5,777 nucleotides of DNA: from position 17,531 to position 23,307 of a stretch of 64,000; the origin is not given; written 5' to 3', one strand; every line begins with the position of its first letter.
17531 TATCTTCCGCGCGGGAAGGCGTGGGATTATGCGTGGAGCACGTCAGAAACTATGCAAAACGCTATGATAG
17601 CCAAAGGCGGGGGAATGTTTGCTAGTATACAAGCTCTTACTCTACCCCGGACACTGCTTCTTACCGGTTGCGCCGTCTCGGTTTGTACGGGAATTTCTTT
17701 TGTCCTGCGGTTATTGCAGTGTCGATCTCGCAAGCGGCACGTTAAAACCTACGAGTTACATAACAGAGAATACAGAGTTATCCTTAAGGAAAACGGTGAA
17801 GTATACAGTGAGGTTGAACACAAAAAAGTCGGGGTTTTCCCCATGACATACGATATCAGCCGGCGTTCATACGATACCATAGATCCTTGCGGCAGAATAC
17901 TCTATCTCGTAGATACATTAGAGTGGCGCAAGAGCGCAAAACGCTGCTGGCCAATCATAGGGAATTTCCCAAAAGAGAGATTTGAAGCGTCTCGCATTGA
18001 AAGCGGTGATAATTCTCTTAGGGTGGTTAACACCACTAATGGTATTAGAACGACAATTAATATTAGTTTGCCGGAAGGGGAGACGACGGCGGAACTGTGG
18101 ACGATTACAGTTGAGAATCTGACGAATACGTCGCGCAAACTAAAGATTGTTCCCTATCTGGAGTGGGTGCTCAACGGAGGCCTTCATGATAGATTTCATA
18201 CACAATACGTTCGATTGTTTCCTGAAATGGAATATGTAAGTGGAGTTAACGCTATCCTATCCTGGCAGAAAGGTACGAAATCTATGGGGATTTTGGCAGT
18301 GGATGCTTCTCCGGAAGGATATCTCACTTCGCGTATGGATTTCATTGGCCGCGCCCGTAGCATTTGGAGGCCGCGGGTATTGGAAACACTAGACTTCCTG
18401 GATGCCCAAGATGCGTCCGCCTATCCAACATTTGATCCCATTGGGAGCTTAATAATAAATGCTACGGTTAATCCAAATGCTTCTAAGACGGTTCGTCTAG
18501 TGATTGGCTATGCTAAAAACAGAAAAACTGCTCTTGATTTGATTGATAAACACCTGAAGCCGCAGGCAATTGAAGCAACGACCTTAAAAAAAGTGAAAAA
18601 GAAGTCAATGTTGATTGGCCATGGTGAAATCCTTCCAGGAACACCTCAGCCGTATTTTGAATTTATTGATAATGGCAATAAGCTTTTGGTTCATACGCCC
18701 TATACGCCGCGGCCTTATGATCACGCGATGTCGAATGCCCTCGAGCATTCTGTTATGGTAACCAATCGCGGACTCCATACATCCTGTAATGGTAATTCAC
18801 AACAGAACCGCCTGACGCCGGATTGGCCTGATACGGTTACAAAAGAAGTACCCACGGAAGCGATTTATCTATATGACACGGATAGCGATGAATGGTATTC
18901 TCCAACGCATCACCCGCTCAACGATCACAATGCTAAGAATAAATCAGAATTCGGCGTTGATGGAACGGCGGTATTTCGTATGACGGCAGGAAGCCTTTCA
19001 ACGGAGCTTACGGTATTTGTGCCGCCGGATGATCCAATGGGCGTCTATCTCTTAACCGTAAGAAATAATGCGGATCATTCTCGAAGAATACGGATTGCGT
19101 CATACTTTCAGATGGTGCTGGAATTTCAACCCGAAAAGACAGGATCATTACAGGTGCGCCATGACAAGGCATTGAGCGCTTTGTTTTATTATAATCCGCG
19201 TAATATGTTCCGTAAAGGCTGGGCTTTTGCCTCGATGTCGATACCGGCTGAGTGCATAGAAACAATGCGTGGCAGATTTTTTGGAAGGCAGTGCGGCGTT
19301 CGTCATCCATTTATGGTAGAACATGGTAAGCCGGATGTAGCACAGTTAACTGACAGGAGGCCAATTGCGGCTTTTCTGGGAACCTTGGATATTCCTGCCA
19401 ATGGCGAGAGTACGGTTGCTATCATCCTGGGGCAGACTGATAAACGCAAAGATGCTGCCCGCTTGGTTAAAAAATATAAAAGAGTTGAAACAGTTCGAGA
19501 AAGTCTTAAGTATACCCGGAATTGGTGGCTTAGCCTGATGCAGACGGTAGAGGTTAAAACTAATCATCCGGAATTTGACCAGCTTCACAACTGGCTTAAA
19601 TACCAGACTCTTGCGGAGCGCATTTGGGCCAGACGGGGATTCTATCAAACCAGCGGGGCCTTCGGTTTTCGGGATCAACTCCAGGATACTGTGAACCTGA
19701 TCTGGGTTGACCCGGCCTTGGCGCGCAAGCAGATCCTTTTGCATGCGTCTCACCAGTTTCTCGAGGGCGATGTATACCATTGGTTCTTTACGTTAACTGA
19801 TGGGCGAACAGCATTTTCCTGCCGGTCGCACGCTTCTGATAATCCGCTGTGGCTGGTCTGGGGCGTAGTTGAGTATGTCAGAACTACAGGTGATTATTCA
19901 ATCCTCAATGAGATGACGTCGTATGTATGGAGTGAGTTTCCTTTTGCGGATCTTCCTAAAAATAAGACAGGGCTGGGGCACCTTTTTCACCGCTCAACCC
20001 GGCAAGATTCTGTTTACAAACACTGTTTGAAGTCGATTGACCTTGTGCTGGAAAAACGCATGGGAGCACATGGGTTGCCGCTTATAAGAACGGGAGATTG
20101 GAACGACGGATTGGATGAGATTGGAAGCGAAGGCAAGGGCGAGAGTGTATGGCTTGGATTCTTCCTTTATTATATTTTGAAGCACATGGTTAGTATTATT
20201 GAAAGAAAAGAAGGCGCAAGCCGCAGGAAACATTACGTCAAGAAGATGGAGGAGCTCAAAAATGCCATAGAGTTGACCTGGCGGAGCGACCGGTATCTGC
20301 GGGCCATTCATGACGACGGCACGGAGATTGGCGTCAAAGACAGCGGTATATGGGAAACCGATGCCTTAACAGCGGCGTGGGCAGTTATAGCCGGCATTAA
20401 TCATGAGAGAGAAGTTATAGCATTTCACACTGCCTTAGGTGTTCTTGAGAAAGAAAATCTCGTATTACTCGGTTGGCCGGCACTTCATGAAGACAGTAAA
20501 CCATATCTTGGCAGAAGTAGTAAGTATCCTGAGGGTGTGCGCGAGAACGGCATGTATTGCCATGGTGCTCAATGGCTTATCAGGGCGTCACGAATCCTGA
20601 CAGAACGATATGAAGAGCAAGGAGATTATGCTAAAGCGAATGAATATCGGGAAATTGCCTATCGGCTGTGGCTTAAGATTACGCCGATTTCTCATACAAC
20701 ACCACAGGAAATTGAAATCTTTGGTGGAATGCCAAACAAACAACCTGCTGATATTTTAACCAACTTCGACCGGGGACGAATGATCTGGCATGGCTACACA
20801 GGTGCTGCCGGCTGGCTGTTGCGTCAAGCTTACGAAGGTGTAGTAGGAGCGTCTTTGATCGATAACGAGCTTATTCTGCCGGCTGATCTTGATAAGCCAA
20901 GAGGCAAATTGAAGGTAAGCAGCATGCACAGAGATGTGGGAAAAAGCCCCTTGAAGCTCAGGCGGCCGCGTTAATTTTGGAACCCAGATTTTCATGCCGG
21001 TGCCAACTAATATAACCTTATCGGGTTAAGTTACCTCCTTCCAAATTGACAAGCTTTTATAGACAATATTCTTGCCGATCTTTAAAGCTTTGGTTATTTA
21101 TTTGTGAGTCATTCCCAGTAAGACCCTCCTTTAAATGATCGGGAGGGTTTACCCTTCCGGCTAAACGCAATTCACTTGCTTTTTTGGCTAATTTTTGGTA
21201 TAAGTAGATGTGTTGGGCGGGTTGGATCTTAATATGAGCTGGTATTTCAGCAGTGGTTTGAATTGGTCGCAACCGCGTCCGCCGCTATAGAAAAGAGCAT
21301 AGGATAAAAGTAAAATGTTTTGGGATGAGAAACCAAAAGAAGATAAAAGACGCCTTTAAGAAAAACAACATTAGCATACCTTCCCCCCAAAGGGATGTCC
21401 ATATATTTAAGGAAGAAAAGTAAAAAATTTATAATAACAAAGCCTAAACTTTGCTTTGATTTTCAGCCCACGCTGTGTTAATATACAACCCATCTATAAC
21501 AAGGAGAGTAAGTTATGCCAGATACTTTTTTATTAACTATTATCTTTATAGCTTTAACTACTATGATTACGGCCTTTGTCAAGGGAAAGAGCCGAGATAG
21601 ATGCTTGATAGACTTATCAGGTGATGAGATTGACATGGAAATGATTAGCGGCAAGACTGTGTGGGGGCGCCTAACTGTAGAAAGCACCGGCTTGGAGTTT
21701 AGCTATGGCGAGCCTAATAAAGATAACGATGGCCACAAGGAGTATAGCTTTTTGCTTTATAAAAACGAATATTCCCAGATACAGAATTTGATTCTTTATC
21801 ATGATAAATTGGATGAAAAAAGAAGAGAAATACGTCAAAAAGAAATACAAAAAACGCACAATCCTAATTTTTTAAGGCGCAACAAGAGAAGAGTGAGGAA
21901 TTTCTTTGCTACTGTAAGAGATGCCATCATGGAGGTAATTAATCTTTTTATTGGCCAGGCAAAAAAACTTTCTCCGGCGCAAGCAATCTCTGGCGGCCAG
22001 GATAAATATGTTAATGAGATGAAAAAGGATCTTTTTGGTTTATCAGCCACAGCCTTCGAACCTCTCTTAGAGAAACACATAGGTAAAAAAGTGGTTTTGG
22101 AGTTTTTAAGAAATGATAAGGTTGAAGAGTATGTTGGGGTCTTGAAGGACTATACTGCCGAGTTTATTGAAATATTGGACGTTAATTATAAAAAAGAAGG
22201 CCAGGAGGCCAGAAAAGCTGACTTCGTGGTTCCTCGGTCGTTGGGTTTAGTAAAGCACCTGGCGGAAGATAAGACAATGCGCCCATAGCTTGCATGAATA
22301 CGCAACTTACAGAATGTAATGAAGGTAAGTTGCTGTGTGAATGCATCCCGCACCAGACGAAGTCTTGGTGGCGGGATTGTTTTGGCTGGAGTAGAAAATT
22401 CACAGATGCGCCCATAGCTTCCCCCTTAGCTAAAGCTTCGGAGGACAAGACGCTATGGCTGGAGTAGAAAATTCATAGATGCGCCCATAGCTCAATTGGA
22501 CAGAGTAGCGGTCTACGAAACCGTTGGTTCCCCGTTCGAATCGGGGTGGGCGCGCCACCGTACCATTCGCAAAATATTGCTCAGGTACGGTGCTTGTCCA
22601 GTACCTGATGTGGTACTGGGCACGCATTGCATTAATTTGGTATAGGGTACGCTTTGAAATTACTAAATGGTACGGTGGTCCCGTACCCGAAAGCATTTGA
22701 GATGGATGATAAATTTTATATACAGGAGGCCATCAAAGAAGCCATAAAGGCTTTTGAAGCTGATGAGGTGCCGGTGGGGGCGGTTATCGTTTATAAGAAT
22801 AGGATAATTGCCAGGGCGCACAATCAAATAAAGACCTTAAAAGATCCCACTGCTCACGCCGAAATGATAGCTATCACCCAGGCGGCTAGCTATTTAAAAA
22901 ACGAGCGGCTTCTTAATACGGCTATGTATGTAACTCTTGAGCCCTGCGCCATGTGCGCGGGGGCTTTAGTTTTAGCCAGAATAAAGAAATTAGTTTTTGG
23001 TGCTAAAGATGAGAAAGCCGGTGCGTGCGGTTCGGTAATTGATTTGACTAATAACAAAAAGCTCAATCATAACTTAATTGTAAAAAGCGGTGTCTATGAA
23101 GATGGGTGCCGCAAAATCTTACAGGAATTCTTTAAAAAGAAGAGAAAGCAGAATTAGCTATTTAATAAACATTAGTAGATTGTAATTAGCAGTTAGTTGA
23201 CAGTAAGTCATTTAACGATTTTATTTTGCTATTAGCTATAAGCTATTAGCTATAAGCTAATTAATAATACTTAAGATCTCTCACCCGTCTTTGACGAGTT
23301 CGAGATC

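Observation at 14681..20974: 2097-aa fusion of a periplasmic CBM-like domain, a roughly 780-aa polytopic membrane domain and a cytoplasmic GH94 phosphorylase. It is not the GT84-GH94 cyclic-glucan synthase architecture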

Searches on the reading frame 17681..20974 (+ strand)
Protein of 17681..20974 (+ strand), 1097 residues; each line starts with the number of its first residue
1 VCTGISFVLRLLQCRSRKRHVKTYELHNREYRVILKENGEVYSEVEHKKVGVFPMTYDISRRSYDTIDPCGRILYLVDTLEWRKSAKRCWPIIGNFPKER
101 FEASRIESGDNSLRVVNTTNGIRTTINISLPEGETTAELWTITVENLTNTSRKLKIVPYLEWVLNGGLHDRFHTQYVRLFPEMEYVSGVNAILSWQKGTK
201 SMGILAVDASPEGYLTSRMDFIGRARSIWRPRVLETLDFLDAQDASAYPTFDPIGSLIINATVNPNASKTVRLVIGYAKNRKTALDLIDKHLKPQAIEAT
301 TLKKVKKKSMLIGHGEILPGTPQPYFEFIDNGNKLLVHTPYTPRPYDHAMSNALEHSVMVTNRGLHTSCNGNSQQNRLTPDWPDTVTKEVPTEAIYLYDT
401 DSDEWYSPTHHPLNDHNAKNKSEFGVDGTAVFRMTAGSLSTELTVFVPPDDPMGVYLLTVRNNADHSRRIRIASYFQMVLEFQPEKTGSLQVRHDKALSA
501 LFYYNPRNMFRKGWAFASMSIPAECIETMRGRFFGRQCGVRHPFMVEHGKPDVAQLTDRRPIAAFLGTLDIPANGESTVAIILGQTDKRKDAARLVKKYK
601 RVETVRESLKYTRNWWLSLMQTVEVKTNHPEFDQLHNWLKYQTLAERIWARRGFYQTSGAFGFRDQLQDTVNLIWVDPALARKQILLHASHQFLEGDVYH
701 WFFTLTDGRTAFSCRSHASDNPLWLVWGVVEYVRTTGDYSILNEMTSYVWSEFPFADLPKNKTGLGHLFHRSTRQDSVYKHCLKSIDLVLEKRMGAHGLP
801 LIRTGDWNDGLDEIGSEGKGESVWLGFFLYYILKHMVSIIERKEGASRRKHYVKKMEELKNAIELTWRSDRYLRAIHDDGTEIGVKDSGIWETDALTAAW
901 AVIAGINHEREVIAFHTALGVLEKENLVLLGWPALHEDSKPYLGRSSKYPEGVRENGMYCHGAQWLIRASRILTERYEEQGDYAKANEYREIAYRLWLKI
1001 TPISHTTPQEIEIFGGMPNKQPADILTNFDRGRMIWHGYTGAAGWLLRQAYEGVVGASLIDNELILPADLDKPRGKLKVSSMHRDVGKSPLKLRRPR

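Call 49: search_solved_structures(query=window:17681-20974:+, max_evalue=1e-10, show_alignments=1)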
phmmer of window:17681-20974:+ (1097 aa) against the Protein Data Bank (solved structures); distinct sequences matched with E-value up to 1e-10: 15.
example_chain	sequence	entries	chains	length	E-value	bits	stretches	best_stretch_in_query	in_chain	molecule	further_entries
8rf9_A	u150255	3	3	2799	1.5e-103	350.4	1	330-1070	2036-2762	Cyclic beta 1-2 glucan synthetase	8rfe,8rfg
8rf0_A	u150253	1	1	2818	1.5e-103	350.3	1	330-1070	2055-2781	Cyclic beta-(1,2)-glucan synthase NdvB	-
3qde_A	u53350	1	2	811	4.5e-37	130.3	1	326-1047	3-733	Cellobiose phosphorylase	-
8ho7_A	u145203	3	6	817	4.8e-37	130.2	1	326-1047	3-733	Cellobiose phosphorylase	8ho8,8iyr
8ho9_A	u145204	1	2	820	2.5e-36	127.8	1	326-1047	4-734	Cellobiose phosphorylase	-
8hob_A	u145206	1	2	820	4.4e-36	127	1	326-1047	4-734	Cellobiose phosphorylase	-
2cqs_A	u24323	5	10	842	1.7e-35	125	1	317-985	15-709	Cellobiose Phosphorylase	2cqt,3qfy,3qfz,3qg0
3rrs_A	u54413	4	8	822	8.6e-35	122.7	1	325-984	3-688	Cellobiose phosphorylase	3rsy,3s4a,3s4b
3s4c_A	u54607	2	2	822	1.1e-34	122.4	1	325-984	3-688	Lactose Phosphorylase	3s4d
3afj_A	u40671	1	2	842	1.3e-34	122.1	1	317-985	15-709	Cellobiose Phosphorylase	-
3act_A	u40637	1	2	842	1.3e-34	122.1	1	317-985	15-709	Cellobiose Phosphorylase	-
3acs_A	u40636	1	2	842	2.2e-34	121.3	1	317-985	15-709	Cellobiose Phosphorylase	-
8bou_A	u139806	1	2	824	4.5e-24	87.2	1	533-971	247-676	N,N'-diacetylchitobiose phosphorylase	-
4zle_A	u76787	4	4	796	3.9e-22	80.8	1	391-967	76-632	Putative b-glycan phosphorylase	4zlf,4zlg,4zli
1v7v_A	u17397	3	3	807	6.4e-20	73.4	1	327-692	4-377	chitobiose phosphorylase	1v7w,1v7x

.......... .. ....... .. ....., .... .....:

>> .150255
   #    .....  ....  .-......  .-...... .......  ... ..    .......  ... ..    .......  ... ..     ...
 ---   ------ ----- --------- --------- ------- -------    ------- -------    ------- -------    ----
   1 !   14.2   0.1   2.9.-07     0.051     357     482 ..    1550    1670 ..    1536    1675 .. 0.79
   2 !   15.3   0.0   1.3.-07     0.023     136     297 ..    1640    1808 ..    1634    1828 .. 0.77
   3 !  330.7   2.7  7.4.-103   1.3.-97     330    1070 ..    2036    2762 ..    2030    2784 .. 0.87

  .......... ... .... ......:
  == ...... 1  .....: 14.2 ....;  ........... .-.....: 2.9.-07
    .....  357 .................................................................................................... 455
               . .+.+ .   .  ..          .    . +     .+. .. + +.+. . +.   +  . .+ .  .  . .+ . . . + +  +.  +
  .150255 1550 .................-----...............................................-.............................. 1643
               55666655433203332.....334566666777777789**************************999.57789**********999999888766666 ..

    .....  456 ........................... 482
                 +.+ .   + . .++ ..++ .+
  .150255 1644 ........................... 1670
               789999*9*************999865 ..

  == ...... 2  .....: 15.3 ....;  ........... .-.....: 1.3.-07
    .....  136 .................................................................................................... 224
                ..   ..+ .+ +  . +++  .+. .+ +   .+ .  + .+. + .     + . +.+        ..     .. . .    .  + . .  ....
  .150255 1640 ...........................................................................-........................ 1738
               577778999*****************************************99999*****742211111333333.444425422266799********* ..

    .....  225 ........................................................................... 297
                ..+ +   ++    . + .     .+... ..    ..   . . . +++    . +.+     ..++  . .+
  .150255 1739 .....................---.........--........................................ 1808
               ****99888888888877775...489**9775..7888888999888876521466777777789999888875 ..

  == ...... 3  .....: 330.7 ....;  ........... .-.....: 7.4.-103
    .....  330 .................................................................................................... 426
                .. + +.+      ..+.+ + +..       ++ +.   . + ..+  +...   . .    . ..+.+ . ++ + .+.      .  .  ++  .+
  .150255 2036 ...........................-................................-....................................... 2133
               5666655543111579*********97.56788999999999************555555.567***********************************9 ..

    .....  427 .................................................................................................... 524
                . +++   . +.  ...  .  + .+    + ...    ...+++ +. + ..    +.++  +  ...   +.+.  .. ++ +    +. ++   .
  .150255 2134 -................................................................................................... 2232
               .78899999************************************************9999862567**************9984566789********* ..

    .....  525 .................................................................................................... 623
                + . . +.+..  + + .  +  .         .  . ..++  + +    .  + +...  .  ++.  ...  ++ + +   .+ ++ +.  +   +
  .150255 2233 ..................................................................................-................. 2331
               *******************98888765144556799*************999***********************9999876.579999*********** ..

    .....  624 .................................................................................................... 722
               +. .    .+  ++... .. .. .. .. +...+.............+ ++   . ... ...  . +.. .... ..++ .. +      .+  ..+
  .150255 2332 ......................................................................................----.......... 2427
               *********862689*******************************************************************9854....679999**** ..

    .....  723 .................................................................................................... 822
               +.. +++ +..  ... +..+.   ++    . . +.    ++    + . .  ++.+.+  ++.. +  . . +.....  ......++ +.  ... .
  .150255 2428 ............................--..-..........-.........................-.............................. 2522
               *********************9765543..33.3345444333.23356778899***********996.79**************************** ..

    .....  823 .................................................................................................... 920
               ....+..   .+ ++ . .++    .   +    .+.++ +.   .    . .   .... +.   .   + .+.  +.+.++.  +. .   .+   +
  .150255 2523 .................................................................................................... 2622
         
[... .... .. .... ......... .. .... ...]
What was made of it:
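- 17768..18580 (+): First GH94 supersandwich (about aa 1030-1300), equivalent to subdomain GP1 of Cgs. Weak phmmer alignment to Cgs residues 1640-1808 (call 49).
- On Cyclic beta-1,2-glucan synthase (Cgs/NdvB/ChvB): GP2-3 matches strongly and GP1 weakly (call 49).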

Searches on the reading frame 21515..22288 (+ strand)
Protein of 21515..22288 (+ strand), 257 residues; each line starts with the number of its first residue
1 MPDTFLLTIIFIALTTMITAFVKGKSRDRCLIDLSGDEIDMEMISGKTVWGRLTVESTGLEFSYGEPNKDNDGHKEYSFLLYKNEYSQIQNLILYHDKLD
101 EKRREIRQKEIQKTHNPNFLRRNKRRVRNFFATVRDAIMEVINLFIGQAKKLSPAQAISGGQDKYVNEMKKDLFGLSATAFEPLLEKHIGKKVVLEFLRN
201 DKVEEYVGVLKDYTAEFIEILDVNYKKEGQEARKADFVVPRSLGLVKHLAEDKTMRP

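Call 9: search_protein_families(library=pfam, proteins=[window:21515-22288:+], max_evalue=0.01)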
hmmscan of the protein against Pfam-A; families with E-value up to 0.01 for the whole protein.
window:21515-22288:+ (257 aa): 0 families

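Call 76: search_protein_families(library=pfam, proteins=[window:21515-22288:+], max_evalue=0.0001)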
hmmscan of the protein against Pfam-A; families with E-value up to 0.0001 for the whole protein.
window:21515-22288:+ (257 aa): 0 families

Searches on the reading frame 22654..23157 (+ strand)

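Call 9: search_protein_families(library=pfam, proteins=[window:22654-23157:+], max_evalue=0.01)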
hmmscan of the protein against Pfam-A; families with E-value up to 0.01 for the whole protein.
window:22654-23157:+ (167 aa): 5 families
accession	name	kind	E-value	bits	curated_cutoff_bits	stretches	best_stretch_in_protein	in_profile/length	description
PF14437.12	MafB19-deam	-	2.6e-41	141.3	27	1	17-164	1-142/142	MafB19-like deaminase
PF00383.29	dCMP_cyt_deam_1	-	8.9e-29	99.8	25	1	18-116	3-101/102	Cytidine and deoxycytidylate deaminase zinc-binding region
PF14439.12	Bd3614-deam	-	7.2e-05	23.2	38.5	1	63-108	31-77/113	Bd3614-like deaminase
PF18750.7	SNAD4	-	0.00031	21.2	27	1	59-106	22-72/130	Secreted Novel AID/APOBEC-like Deaminase 4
PF18772.7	APOBEC2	-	0.002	18.6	26.8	1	64-106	47-90/175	APOBEC2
